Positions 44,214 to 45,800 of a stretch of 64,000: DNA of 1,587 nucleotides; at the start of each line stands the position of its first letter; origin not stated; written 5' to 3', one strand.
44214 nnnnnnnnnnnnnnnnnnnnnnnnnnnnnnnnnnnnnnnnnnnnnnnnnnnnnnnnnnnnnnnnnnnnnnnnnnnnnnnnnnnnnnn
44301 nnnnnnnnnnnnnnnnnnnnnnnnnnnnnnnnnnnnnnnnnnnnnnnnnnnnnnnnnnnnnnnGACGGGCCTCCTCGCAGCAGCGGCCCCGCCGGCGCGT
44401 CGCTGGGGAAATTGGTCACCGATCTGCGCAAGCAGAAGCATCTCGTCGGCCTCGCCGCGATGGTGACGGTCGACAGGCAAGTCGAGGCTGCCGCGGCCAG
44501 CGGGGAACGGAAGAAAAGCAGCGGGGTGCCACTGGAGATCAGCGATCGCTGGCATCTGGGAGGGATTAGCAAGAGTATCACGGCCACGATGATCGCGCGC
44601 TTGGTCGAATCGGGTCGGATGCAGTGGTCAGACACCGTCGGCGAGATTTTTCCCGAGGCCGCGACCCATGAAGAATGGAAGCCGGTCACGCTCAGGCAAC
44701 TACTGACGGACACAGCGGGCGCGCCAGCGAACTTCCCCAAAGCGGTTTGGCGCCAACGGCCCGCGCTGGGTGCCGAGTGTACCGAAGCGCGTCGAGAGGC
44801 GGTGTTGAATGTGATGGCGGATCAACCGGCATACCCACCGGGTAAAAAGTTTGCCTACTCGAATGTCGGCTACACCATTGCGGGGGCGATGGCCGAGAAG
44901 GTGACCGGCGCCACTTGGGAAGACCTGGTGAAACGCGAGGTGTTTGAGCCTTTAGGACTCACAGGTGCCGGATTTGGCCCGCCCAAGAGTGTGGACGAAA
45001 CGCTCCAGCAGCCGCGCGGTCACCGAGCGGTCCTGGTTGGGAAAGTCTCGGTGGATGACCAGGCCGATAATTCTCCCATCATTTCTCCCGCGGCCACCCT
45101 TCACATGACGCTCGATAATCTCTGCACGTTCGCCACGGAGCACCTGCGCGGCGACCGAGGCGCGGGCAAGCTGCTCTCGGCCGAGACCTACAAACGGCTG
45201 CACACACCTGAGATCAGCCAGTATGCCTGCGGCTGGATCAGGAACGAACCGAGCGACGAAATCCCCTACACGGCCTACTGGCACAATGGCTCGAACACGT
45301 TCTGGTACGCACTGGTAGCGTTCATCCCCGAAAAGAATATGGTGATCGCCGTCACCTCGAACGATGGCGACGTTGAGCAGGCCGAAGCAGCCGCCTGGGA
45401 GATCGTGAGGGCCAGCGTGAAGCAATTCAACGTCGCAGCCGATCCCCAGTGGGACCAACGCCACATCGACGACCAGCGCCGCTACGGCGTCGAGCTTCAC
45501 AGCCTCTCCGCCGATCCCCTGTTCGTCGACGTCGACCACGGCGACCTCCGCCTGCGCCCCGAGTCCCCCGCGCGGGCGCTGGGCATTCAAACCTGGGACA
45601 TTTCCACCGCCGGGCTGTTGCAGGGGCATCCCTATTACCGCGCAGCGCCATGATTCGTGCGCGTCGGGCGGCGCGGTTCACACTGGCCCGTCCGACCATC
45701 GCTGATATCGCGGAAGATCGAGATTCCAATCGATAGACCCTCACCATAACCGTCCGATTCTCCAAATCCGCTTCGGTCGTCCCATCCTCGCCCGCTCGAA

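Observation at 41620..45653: ECF sigma factor coupled to a multi-TM protein with an extracytoplasmic beta-lactamase/PBP-like domain, next to a secreted paralog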

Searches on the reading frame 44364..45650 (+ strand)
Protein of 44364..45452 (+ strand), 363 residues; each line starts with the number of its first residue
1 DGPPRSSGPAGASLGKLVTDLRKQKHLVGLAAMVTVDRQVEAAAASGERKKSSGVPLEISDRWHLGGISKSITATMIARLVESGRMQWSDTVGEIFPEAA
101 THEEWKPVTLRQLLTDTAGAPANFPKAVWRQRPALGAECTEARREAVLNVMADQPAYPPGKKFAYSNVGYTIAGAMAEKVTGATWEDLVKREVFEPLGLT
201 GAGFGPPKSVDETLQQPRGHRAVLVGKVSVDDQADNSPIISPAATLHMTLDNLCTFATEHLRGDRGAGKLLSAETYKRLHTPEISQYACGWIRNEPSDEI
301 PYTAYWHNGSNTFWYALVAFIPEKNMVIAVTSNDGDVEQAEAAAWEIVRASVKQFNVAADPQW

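Call 18: search_solved_structures(query=window:44364-45434:+, max_evalue=1e-10, show_alignments=3)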
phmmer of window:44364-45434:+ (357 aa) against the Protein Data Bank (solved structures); distinct sequences matched with E-value up to 1e-10: 52.
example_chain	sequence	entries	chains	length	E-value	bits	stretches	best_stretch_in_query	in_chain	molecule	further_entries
4y7p_A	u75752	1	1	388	1.1e-18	70.8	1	44-281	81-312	Alkaline D-peptidase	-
2qmi_A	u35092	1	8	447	4e-18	69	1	18-204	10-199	Pbp related beta-lactamase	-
7spn_A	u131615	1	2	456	2.6e-17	66.3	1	18-347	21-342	IS11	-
9sn1_A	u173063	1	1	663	1.2e-14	57.5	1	40-356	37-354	Beta-lactamase family protein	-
3wwx_A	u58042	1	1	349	2.1e-14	56.7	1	59-243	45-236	S12 family peptidase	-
2zj9_A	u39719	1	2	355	4.5e-14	55.7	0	18-214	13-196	AmpC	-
6x9y_A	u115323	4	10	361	4.7e-14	55.6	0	18-214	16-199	Beta-lactamase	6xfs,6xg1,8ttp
6whf_A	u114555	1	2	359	4.7e-14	55.6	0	18-213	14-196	Beta-lactamase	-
9s7k_A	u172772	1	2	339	4.9e-14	55.5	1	54-279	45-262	D-alanyl-D-alanine carboxypeptidase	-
3o3v_A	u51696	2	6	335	5.4e-14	55.4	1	59-332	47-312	beta-lactamase | ClbP peptidase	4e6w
4e6x_A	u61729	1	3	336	5.5e-14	55.4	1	59-332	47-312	ClbP peptidase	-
1kvl_A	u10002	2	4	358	1.1e-13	54.4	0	18-213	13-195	Beta-lactamase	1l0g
7mdc_A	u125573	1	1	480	1.2e-13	54.3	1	49-331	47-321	Beta-lactamase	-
7mde_A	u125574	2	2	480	1.2e-13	54.3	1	49-331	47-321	Beta-lactamase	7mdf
7ul6_A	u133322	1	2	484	1.2e-13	54.2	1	49-331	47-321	Beta-lactamase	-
1cef_A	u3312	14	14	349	5.7e-12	48.7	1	32-335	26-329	D-ALANYL-D-ALANINE CARBOXYPEPTIDASE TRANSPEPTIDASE | D-ALANYL-D-ALANINE CARBOXYPEPTIDASE | D-alanyl-D-alanine carboxypeptidase precursor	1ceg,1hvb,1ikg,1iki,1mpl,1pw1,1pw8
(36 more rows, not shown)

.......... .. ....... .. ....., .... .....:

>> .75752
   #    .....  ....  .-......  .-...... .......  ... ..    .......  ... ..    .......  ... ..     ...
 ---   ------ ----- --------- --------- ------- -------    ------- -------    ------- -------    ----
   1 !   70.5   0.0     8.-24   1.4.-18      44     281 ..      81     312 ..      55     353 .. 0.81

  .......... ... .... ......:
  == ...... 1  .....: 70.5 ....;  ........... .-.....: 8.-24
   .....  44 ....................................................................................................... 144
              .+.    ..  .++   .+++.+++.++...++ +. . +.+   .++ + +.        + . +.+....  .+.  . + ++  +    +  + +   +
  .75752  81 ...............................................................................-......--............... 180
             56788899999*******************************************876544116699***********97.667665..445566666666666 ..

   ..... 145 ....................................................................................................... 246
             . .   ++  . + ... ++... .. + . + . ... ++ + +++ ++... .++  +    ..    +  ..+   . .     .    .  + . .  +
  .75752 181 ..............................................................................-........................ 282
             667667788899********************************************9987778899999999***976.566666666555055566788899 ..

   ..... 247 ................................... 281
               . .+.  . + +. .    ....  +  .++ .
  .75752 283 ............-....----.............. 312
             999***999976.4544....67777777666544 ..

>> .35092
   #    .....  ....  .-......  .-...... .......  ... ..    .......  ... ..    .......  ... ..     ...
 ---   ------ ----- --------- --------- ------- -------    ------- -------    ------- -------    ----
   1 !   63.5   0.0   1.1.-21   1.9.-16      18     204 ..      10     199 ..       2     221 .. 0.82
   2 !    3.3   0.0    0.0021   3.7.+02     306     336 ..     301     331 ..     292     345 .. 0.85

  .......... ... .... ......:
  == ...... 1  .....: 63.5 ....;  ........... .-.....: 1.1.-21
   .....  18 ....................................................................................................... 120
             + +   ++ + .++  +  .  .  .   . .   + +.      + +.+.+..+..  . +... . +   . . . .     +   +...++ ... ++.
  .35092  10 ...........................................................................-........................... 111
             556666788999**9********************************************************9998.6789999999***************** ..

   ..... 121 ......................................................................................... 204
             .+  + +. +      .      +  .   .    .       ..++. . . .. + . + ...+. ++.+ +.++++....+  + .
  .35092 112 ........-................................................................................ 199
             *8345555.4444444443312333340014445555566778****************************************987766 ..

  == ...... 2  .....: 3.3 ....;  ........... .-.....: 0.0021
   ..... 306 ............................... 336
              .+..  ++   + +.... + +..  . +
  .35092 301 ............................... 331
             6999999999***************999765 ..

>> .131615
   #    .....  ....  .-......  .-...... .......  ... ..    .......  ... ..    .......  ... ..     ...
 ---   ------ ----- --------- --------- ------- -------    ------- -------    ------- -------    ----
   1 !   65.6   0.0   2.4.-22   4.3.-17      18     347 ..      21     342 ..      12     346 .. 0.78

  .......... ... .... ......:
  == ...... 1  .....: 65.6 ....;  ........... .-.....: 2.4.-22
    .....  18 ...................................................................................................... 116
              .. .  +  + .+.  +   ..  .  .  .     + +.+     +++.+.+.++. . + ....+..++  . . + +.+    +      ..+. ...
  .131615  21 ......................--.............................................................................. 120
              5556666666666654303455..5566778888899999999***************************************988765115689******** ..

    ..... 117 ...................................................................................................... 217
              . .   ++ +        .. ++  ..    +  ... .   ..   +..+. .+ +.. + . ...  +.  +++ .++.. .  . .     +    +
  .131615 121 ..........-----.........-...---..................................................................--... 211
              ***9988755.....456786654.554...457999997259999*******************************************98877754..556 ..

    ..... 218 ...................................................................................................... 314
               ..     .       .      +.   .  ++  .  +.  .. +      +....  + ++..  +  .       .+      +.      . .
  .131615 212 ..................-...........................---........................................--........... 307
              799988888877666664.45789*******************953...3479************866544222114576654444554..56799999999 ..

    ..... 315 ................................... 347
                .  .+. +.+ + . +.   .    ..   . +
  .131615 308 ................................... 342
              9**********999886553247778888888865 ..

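Call 74: find_homologous_proteins(query=window:44364-45452:+, max_evalue=1e-20)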
Query window:44364-45452:+ (363 aa): 830 proteins with E <= 1e-20 among 8000 candidates; the best 120 are listed.
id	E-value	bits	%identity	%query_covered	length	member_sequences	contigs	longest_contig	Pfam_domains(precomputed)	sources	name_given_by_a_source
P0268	4.0e-204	696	82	99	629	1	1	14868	PF00144.30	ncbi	ncbi:MAG: serine hydrolase domain-containing protein [Pirellulales bacterium]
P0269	1.1e-202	691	82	99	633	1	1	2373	PF00144.30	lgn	-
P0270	2.4e-202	690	82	99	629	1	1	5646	PF00144.30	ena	-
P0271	3.4e-202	689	82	100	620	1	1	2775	PF00144.30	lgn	-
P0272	2.4e-196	670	81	98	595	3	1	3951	PF00144.30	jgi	-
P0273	2.2e-195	667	81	99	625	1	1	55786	PF00144.30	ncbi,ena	-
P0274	3.6e-193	660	78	100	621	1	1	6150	PF00144.30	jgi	jgi:CubicO group peptidase (beta-lactamase class C family)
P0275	1.9e-190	651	79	99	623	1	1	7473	PF00144.30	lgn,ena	-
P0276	2.8e-190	650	80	98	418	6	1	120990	PF00144.30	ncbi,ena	-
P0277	7.4e-179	613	72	99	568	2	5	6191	PF00144.30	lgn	-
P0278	3.2e-178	611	74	99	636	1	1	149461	PF00144.30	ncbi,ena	-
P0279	2.4e-177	608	73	100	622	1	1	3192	PF00144.30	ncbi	-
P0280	6.7e-177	606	73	99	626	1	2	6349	PF00144.30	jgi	jgi:CubicO group peptidase (beta-lactamase class C family)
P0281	6.9e-177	606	74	98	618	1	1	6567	PF00144.30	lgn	-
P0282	1.2e-176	605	73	99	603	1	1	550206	PF00144.30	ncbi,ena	-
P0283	1.8e-176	605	74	99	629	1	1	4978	PF00144.30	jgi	jgi:CubicO group peptidase (beta-lactamase class C family)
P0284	9.2e-176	602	76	97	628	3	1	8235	PF00144.30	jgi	jgi:CubicO group peptidase (beta-lactamase class C family)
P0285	4.1e-175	600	74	97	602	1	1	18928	PF00144.30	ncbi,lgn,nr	ncbi:MAG: beta-lactamase [Planctomycetaceae bacterium]|nr:beta-lactamase [Planctomycetaceae bacteriu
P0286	7.3e-175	599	73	99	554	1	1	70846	PF00144.30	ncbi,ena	-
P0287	1.1e-174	599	74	97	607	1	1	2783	PF00144.30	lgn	-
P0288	1.4e-174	599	72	100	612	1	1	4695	PF00144.30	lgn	-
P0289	4.8e-174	597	73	97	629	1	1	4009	PF00144.30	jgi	jgi:CubicO group peptidase (beta-lactamase class C family)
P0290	1.7e-173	595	73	99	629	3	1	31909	PF00144.30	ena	-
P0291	1.8e-173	595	71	99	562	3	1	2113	PF13026.13,PF00144.30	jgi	jgi:CubicO group peptidase (beta-lactamase class C family)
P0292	3.6e-173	594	72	100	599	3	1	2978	PF00144.30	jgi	jgi:CubicO group peptidase (beta-lactamase class C family)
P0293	5.1e-173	593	73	99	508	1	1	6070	PF00144.30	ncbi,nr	ncbi:MAG: beta-lactamase family protein [Fuerstia sp.]|nr:beta-lactamase family protein [Fuerstiella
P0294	8.2e-173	593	72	99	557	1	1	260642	PF00144.30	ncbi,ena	-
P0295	2.9e-172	591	71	99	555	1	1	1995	PF00144.30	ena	-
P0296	5.0e-172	590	73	99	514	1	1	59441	PF00144.30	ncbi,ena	-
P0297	9.6e-172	589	74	98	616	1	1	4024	PF00144.30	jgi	jgi:CubicO group peptidase (beta-lactamase class C family)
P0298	9.8e-172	589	72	97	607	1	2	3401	PF00144.30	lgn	-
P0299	1.0e-171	589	71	99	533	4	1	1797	PF00144.30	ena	-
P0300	1.7e-171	588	70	99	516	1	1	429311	PF13026.13,PF00144.30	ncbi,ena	-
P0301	6.6e-171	586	71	99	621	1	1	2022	PF00144.30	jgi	jgi:CubicO group peptidase (beta-lactamase class C family)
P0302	9.2e-171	586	73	99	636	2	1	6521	PF00144.30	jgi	jgi:CubicO group peptidase (beta-lactamase class C family)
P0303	1.5e-170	585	72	99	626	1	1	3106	PF00144.30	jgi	jgi:CubicO group peptidase (beta-lactamase class C family)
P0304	1.8e-170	585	71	99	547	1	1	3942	PF00144.30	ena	-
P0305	2.6e-170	584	70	99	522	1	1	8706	PF00144.30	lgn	-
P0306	5.5e-170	583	72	97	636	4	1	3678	PF00144.30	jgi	jgi:CubicO group peptidase (beta-lactamase class C family)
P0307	9.1e-170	583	74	95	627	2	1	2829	PF00144.30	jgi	jgi:CubicO group peptidase (beta-lactamase class C family)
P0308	1.0e-169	583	70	99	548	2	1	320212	PF00144.30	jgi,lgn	jgi:CubicO group peptidase (beta-lactamase class C family)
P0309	1.6e-169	582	72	98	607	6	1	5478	PF00144.30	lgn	-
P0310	1.7e-169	582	71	99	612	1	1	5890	PF00144.30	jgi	jgi:CubicO group peptidase (beta-lactamase class C family)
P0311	2.9e-169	581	69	99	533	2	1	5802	PF00144.30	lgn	-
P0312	4.3e-169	580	73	95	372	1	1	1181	PF00144.30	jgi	jgi:CubicO group peptidase (beta-lactamase class C family)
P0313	1.2e-168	579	69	99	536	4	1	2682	PF00144.30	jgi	-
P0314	1.3e-168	579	69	99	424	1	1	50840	PF00144.30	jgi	jgi:CubicO group peptidase (beta-lactamase class C family)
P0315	1.4e-168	579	77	88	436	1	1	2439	PF00144.30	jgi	jgi:CubicO group peptidase (beta-lactamase class C family)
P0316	1.5e-168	579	71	97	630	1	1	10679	PF00144.30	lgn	-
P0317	3.2e-168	578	73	96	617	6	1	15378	PF00144.30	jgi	jgi:CubicO group peptidase (beta-lactamase class C family)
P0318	9.5e-168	576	69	100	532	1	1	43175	PF00144.30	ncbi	-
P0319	3.7e-167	574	73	96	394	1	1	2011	PF00144.30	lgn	-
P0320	4.4e-167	574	72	97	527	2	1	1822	PF00144.30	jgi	jgi:CubicO group peptidase (beta-lactamase class C family)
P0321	5.8e-167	573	75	91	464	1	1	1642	PF00144.30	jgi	jgi:CubicO group peptidase (beta-lactamase class C family)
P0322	6.0e-167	573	71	97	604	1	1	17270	PF00144.30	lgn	-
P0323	7.3e-167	573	71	98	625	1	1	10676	PF00144.30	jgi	-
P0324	7.6e-167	573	71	98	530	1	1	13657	PF00144.30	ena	-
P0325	7.8e-167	573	70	99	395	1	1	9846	PF00144.30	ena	-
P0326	1.3e-166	572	71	97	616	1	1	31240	PF00144.30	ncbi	-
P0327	2.6e-166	571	69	98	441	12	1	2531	PF00144.30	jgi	jgi:CubicO group peptidase (beta-lactamase class C family)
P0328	4.7e-166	570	68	99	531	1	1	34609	PF13026.13,PF00144.30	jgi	jgi:CubicO group peptidase (beta-lactamase class C family)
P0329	8.2e-166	570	69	98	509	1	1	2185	PF00144.30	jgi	jgi:CubicO group peptidase (beta-lactamase class C family)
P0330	1.2e-165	569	68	99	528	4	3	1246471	PF00144.30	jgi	jgi:CubicO group peptidase (beta-lactamase class C family)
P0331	1.6e-165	569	68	99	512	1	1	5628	PF00144.30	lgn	-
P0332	2.4e-165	568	71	96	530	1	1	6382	PF00144.30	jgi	jgi:CubicO group peptidase (beta-lactamase class C family)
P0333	2.8e-165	568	68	99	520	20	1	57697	PF00144.30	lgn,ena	-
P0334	3.2e-165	568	69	99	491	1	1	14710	PF00144.30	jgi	jgi:CubicO group peptidase (beta-lactamase class C family)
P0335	5.5e-165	567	69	99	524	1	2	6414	PF00144.30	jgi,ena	-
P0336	5.9e-165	567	67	99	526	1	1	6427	PF00144.30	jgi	jgi:CubicO group peptidase (beta-lactamase class C family)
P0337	6.1e-165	567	71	97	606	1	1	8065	PF00144.30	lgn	-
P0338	1.2e-164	566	76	90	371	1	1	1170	PF00144.30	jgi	jgi:CubicO group peptidase (beta-lactamase class C family)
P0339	1.7e-164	565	68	99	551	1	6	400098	PF00144.30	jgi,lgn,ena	-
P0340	2.2e-164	565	69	98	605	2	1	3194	PF00144.30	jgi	jgi:CubicO group peptidase (beta-lactamase class C family)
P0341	2.2e-164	565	70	99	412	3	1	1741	PF00144.30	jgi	jgi:CubicO group peptidase (beta-lactamase class C family)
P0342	3.1e-164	564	70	97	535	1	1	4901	PF00144.30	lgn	-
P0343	4.0e-164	564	70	96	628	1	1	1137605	PF00144.30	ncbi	-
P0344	6.6e-164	563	70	97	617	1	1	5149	PF00144.30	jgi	jgi:CubicO group peptidase (beta-lactamase class C family)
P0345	1.1e-163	563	71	96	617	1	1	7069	PF00144.30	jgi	jgi:CubicO group peptidase (beta-lactamase class C family)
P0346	1.2e-163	563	68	99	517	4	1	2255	PF00144.30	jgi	jgi:CubicO group peptidase (beta-lactamase class C family)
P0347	2.7e-163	561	68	99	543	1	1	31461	PF00144.30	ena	-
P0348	3.7e-163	561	68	99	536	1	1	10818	PF00144.30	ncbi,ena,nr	ncbi:MAG TPA: serine hydrolase domain-containing protein [Pirellulales bacterium]|nr:serine hydrolas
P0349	5.6e-163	560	68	99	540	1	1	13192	PF00144.30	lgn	-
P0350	6.9e-163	560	67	99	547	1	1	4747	PF00144.30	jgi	jgi:CubicO group peptidase (beta-lactamase class C family)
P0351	1.3e-162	559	68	99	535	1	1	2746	PF00144.30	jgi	jgi:CubicO group peptidase (beta-lactamase class C family)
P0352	1.6e-162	559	71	96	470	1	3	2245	PF00144.30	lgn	-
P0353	1.8e-162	559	67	99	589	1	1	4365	PF00144.30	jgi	jgi:CubicO group peptidase (beta-lactamase class C family)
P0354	2.2e-162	558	67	99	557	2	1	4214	PF00144.30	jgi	jgi:CubicO group peptidase (beta-lactamase class C family)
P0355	3.7e-162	558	67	99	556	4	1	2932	PF00144.30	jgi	jgi:CubicO group peptidase (beta-lactamase class C family)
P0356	6.6e-162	557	68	99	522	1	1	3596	PF00144.30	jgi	jgi:CubicO group peptidase (beta-lactamase class C family)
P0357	1.4e-161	556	68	98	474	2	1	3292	PF00144.30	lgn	-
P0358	1.5e-161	556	68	97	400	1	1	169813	PF00144.30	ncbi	ncbi:MAG: serine hydrolase domain-containing protein [Pirellulales bacterium]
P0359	1.9e-161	555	67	99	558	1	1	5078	PF00144.30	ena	-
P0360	2.4e-161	555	67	99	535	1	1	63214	PF00144.30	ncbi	-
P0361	2.5e-161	555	68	98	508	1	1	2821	PF00144.30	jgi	-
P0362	2.7e-161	555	68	99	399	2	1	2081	PF00144.30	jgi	-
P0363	3.8e-161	554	67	98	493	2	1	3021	PF00144.30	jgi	-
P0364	5.3e-161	554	68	99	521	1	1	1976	PF00144.30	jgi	jgi:CubicO group peptidase (beta-lactamase class C family)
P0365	5.8e-161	554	67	98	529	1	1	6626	PF00144.30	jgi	jgi:CubicO group peptidase (beta-lactamase class C family)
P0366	6.6e-161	554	67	99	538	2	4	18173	PF00144.30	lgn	-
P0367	1.0e-160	553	70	93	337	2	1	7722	PF00144.30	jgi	jgi:CubicO group peptidase (beta-lactamase class C family)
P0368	1.1e-160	553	67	99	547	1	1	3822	PF00144.30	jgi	jgi:CubicO group peptidase (beta-lactamase class C family)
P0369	1.4e-160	553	67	99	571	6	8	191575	PF00144.30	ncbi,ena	-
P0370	1.9e-160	552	67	99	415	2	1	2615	PF00144.30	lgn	-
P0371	1.9e-160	552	71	93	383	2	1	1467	PF00144.30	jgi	jgi:CubicO group peptidase (beta-lactamase class C family)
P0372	2.0e-160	552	67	98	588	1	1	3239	PF13026.13,PF00144.30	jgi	jgi:CubicO group peptidase (beta-lactamase class C family)/L-amino acid N-acyltransferase YncA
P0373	2.8e-160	551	71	93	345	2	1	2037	PF00144.30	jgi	jgi:CubicO group peptidase (beta-lactamase class C family)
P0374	3.0e-160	551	72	93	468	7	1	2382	PF00144.30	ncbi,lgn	-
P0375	3.2e-160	551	70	96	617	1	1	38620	PF00144.30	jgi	jgi:CubicO group peptidase (beta-lactamase class C family)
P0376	3.6e-160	551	68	99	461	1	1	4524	PF00144.30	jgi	jgi:CubicO group peptidase (beta-lactamase class C family)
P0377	5.9e-160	550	66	98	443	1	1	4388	PF00144.30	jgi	jgi:CubicO group peptidase (beta-lactamase class C family)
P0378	7.9e-160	550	67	99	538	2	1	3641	PF00144.30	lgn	-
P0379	8.8e-160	550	68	98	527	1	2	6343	PF00144.30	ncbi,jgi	jgi:CubicO group peptidase (beta-lactamase class C family)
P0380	1.4e-159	549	67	99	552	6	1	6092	PF00144.30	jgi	jgi:CubicO group peptidase (beta-lactamase class C family)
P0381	1.6e-159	549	66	100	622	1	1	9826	PF00144.30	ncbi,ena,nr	ncbi:MAG TPA: serine hydrolase domain-containing protein [Pirellulales bacterium]|nr:serine hydrolas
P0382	1.7e-159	549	67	96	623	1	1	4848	PF00144.30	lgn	-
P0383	2.1e-159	549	68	95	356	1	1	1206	PF00144.30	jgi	jgi:CubicO group peptidase (beta-lactamase class C family)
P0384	2.2e-159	549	67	98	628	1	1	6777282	PF00144.30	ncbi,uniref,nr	ncbi:serine hydrolase domain-containing protein [Lacipirellula limnantheis]|uniref:D-alanyl-D-alanin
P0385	2.4e-159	548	69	95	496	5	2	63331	PF00144.30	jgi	jgi:CubicO group peptidase (beta-lactamase class C family)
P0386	4.5e-159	548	67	98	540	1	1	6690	PF00144.30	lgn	-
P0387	5.5e-159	547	68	96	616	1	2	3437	PF00144.30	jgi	jgi:CubicO group peptidase (beta-lactamase class C family)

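Call 76: find_encoding_contigs(protein=P0330, flank=5000, max_places=3)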
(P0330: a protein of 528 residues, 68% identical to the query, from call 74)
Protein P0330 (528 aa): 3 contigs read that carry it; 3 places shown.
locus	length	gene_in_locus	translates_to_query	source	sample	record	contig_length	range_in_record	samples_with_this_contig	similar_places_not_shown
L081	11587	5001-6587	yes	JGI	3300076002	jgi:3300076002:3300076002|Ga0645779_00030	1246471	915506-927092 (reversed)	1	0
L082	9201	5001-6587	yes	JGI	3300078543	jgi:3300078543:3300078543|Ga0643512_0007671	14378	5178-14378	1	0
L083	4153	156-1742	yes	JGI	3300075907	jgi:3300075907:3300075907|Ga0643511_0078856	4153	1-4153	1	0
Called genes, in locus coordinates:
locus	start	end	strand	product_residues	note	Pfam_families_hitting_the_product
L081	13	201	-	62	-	-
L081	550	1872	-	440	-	-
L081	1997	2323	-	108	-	-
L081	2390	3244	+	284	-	PF00005:ABC_tran, PF13304:AAA_21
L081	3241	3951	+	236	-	PF24686:FLQE3_permease, PF12698:ABC2_membrane_3 (weak)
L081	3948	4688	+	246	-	-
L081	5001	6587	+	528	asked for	PF00144:Beta-lactamase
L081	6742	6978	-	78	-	-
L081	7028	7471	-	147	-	PF01850:PIN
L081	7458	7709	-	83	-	PF01402:RHH_1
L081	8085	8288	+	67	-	PF08281:Sigma70_r4_2, PF04545:Sigma70_r4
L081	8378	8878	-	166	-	-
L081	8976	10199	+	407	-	PF14559:TPR_19 (faint), PF13181:TPR_8 (faint), PF07719:TPR_2 (faint), PF00515:TPR_1 (faint), PF13414:TPR_11 (faint), PF13432:TPR_16, PF13424:TPR_12 (weak)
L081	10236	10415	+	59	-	-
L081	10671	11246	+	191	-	-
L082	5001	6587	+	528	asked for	PF00144:Beta-lactamase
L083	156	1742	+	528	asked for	PF00144:Beta-lactamase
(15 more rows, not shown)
